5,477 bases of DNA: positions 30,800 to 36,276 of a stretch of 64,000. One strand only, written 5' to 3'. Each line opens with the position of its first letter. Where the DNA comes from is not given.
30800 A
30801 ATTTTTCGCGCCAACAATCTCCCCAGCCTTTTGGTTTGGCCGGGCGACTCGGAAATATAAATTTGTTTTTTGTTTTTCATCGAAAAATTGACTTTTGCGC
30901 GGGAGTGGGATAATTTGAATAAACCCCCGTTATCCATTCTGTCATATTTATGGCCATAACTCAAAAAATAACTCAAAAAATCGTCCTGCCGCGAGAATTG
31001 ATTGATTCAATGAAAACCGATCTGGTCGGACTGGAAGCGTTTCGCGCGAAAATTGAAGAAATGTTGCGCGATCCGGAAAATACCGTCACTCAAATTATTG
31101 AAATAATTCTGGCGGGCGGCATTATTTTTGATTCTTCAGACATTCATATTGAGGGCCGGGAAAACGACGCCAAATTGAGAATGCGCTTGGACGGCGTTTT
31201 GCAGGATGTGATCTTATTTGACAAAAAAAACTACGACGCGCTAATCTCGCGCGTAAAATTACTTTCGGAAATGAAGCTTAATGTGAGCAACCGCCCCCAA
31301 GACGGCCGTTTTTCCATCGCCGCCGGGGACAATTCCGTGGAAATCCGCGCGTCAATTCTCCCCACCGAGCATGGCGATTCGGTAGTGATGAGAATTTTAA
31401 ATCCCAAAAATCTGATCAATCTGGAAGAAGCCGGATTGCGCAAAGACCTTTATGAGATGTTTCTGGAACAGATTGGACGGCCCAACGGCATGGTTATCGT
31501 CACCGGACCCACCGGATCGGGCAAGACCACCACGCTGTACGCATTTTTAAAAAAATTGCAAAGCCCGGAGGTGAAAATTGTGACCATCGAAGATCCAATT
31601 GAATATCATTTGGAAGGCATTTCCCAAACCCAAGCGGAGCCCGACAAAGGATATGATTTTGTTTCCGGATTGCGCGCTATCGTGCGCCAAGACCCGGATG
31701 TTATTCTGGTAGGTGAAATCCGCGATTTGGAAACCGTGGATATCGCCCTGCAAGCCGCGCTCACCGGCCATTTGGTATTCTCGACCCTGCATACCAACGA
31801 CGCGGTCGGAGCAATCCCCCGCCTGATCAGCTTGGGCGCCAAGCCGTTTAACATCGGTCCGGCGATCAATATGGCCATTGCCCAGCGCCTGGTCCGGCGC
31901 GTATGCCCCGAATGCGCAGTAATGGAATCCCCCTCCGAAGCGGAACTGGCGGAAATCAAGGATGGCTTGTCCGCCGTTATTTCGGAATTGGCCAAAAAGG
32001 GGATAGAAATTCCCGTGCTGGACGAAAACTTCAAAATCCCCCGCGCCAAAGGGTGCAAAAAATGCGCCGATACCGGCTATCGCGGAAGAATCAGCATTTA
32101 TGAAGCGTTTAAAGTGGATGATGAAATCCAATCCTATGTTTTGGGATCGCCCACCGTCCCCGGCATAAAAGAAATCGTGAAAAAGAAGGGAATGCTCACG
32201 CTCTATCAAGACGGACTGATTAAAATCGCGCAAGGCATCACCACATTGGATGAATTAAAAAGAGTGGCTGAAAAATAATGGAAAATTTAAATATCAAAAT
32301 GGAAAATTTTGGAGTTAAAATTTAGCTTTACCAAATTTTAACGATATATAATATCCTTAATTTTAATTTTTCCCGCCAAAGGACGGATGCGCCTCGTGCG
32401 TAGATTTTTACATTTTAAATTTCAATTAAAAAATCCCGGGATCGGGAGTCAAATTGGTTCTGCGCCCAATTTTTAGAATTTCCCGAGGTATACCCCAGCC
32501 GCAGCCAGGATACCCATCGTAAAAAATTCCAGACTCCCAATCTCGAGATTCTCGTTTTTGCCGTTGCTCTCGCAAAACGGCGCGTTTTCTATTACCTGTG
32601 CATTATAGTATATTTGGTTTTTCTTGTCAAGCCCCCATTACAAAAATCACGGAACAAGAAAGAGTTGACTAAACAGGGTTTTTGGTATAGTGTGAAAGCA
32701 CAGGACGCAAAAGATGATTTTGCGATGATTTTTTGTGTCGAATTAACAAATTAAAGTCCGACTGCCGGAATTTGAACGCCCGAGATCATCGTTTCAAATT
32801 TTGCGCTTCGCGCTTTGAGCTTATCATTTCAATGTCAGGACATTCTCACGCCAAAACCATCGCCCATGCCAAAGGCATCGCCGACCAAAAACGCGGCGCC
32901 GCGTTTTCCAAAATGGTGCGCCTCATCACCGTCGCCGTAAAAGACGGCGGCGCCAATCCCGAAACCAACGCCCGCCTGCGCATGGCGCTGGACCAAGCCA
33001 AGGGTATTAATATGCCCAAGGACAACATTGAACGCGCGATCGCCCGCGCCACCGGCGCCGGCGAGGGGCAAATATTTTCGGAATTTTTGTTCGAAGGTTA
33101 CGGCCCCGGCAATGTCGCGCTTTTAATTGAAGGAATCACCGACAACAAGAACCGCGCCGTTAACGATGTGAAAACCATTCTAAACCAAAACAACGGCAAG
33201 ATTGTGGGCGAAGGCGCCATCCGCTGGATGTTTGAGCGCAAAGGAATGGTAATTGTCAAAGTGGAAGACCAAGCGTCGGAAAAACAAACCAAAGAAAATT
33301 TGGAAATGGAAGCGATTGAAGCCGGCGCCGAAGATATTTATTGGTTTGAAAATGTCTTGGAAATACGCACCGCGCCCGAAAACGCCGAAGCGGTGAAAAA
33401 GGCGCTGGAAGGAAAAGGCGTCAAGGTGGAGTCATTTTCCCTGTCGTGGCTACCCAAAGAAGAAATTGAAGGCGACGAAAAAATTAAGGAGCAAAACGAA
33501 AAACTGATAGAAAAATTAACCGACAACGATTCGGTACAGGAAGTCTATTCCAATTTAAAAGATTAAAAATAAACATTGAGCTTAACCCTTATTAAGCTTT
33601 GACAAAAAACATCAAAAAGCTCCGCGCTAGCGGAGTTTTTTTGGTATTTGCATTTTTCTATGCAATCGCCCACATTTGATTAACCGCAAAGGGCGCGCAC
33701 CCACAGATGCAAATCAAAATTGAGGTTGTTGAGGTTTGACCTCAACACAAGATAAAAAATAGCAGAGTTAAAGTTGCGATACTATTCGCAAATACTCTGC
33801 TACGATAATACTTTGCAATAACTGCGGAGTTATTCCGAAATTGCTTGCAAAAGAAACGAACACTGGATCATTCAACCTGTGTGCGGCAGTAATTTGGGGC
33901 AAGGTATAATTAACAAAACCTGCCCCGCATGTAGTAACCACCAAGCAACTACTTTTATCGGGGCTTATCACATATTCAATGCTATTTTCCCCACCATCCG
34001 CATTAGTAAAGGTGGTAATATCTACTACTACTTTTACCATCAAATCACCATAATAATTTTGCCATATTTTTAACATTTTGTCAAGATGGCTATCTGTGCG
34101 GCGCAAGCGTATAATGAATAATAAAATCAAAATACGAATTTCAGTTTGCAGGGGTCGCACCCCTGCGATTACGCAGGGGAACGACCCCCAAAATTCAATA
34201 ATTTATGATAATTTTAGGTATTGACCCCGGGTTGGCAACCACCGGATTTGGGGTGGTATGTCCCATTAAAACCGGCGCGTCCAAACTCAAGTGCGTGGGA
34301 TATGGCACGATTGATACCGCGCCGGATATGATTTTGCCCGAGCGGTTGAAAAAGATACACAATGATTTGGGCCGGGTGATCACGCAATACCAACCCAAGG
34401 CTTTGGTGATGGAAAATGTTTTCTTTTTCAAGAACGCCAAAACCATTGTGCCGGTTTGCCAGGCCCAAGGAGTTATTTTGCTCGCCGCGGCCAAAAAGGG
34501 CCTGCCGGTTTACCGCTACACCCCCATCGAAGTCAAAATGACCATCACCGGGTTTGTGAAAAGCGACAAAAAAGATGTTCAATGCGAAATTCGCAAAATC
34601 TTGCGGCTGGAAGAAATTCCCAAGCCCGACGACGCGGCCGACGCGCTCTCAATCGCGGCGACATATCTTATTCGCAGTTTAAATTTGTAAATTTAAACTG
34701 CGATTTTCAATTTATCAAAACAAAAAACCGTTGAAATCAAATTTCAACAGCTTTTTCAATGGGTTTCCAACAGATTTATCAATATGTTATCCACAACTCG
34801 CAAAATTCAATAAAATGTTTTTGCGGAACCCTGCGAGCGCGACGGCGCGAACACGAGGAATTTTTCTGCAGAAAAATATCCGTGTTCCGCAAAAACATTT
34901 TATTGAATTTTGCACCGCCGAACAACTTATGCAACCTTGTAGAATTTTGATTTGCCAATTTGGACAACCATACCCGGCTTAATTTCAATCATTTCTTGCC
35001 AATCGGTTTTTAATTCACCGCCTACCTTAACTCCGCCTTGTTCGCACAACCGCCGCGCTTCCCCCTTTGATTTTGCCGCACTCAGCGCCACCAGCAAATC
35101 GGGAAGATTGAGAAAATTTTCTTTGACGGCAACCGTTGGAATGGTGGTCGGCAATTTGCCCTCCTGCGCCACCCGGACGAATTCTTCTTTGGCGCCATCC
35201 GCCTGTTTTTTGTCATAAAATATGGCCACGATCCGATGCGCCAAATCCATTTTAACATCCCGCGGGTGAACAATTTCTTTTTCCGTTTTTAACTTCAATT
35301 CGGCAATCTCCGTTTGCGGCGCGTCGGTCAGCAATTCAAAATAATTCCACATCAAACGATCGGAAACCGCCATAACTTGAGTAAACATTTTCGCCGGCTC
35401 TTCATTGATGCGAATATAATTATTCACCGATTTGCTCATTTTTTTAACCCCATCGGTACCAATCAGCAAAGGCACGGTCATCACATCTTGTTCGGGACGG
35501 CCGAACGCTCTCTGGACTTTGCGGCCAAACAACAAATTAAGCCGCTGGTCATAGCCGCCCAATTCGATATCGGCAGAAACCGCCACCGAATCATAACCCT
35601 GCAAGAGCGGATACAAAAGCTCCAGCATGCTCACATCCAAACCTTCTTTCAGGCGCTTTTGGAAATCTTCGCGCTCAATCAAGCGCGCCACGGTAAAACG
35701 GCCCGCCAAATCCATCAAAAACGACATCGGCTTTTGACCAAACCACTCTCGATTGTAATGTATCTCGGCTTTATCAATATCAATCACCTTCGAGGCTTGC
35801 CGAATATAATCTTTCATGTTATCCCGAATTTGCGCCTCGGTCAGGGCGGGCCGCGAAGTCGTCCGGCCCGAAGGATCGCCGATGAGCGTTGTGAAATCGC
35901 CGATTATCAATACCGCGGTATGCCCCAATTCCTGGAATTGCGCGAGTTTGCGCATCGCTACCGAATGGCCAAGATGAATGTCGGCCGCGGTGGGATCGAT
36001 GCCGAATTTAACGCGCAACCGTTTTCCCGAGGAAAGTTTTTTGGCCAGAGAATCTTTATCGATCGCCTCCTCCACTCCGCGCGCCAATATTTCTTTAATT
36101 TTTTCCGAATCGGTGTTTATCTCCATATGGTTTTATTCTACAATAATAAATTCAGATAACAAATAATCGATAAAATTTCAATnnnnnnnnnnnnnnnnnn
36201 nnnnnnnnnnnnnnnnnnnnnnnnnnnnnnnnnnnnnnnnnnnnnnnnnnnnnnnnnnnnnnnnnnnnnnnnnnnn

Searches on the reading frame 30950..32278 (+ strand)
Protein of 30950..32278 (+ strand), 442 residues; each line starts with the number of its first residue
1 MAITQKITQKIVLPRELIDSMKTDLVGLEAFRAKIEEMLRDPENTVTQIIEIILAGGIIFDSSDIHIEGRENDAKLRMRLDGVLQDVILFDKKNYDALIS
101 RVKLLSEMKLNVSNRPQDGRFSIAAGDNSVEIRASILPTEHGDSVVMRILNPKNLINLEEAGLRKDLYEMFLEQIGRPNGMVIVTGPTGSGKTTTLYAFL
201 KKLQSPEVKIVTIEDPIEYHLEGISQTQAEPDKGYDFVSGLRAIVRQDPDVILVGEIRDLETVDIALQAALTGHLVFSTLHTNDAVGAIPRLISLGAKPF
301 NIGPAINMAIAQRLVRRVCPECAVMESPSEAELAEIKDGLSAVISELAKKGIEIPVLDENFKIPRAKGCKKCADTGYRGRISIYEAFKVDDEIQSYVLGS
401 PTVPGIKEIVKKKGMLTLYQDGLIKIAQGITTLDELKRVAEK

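Call 11: search_protein_families(library=pfam, proteins=[window:30950-32278:+], max_evalue=0.001)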
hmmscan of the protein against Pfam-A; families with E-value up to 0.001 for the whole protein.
window:30950-32278:+ (442 aa): 6 families
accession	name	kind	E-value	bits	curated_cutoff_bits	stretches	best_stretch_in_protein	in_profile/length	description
PF00437.27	T2SSE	-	1.1e-112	376.9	24.9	1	45-438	7-370/370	Type II/IV secretion system protein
PF13401.12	AAA_22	-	3.8e-05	24.5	27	1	179-213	5-41/130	AAA domain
PF20720.3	nSTAND3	-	6.8e-05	23.1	27.2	1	178-217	16-55/155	Novel STAND NTPase 3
PF25199.1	nSTAND_NTPase5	-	7.3e-05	23.1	34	1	174-227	36-90/145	Novel STAND NTPase 5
PF13191.12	AAA_16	-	0.00011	23.1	32.6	1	174-208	18-53/167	AAA ATPase domain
PF13173.12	AAA_14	-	0.00033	21.1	27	0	180-222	3-46/129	AAA domain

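Call 62: search_protein_families(library=ncbifam, proteins=[window:30950-32278:+], max_evalue=0.01)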
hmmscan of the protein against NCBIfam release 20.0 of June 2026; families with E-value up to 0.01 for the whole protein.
window:30950-32278:+ (442 aa): 23 families
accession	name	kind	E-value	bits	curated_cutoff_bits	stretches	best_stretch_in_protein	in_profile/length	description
TIGR02533.1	type_II_gspE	equivalog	9.4e-135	450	630.25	1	16-439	75-485/486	type II secretion system ATPase GspE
TIGR02538.1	type_IV_pilB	equivalog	4.6e-124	415.1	675.65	1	34-441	169-563/564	type IV-A pilus assembly ATPase PilB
NF053534.1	T4PilAsmATPsTfpB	equivalog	3.2e-111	372.5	850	1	44-440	199-582/584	type IV pilus assembly ATPase TfpB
NF007755.0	PRK10436.1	equivalog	2.5e-109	366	617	1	33-440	72-459/465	type II secretion system protein GspE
NF041000.1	ATPase_ComGA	equivalog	1.5e-66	224.2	300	1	57-316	7-266/267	competence type IV pilus ATPase ComGA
TIGR01420.1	pilT_fam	subfamily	4.4e-52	177.4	319.1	1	61-296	13-243/343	PilT/PilU family type 4a pilus ATPase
TIGR02525.1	plasmid_TraJ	equivalog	5e-32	111.3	368.3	1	132-295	107-272/372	plasmid transfer ATPase TraJ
TIGR02524.1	dot_icm_DotB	equivalog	1.4e-24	86.9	463.3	1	166-315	121-279/358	Dot/Icm type IV secretion system ATPase DotB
NF058587.1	archaellum_moto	equivalog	6.4e-20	71.4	550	1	181-302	277-400/527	archaellum flagellar ATPase motor FlaI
TIGR03819.1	heli_sec_ATPase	hypoth_equivalog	2.1e-16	60.1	373.15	1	86-297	87-302/340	TadA family conjugal transfer-associated ATPase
TIGR02782.1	TrbB_P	equivalog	8.6e-15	54.8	304.55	1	181-295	138-255/303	P-type conjugative transfer ATPase TrbB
NF010469.0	PRK13894.1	subfamily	4.3e-13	49.3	508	1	177-309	147-285/320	conjugal transfer ATPase TrbB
TIGR02788.1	VirB11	equivalog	5.2e-13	48.7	249.95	1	165-318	130-287/308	P-type DNA transfer ATPase VirB11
NF053672.1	bindosome_BasE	exception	1.7e-11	43.5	1000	1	165-295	256-391/512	bindosome assembly system ATPase subunit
NF010407.0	PRK13833.1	subfamily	6.9e-11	42.1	499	1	182-297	147-264/323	conjugal transfer protein TrbB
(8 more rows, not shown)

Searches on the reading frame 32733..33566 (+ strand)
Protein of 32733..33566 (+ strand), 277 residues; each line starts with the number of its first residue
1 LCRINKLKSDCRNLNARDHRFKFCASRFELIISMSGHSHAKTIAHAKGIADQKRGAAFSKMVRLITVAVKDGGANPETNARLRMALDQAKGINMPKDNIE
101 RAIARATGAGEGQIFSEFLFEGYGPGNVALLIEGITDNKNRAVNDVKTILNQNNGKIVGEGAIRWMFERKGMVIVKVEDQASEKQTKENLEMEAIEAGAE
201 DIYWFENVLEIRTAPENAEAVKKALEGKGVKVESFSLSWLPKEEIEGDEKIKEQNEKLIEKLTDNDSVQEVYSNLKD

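Call 15: search_protein_families(library=pfam, proteins=[window:32733-33566:+], max_evalue=0.0001)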
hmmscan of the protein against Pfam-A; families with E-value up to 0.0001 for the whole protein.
window:32733-33566:+ (277 aa): 2 families
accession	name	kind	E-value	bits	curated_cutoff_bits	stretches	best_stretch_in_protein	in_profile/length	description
PF01709.26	Transcrip_reg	-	4.3e-47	160.2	27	1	116-275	2-160/160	TACO1/YebC second and third domain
PF20772.2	TACO1_YebC_N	-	4.2e-27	94.9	36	1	38-108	1-72/73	TACO1/YebC protein N-terminal domain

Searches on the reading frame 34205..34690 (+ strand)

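Call 80: search_protein_families(library=pfam, proteins=[window:34205-34690:+], max_evalue=0.001)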
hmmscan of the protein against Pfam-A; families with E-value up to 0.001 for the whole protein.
window:34205-34690:+ (161 aa): 1 family
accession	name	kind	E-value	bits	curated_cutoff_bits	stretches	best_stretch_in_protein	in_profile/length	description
PF02075.23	RuvC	-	1.4e-43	148.7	22.2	1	3-153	1-147/148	Crossover junction endodeoxyribonuclease RuvC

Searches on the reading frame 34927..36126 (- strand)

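Call 15: search_protein_families(library=pfam, proteins=[window:34927-36126:-], max_evalue=0.0001)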
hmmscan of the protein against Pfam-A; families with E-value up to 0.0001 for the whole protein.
window:34927-36126:- (399 aa): 3 families
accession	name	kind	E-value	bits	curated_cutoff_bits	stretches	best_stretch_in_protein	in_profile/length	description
PF00579.31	tRNA-synt_1b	-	5.6e-70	236.4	21.1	1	34-318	3-289/292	tRNA synthetases class I (W and Y)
PF22421.1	SYY_C-terminal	-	1.1e-07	32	27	1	328-382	8-62/83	Tyrosine--tRNA ligase SYY-like C-terminal domain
PF01479.30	S4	-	2.8e-06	27.4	22.8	1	341-374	3-36/48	S4 domain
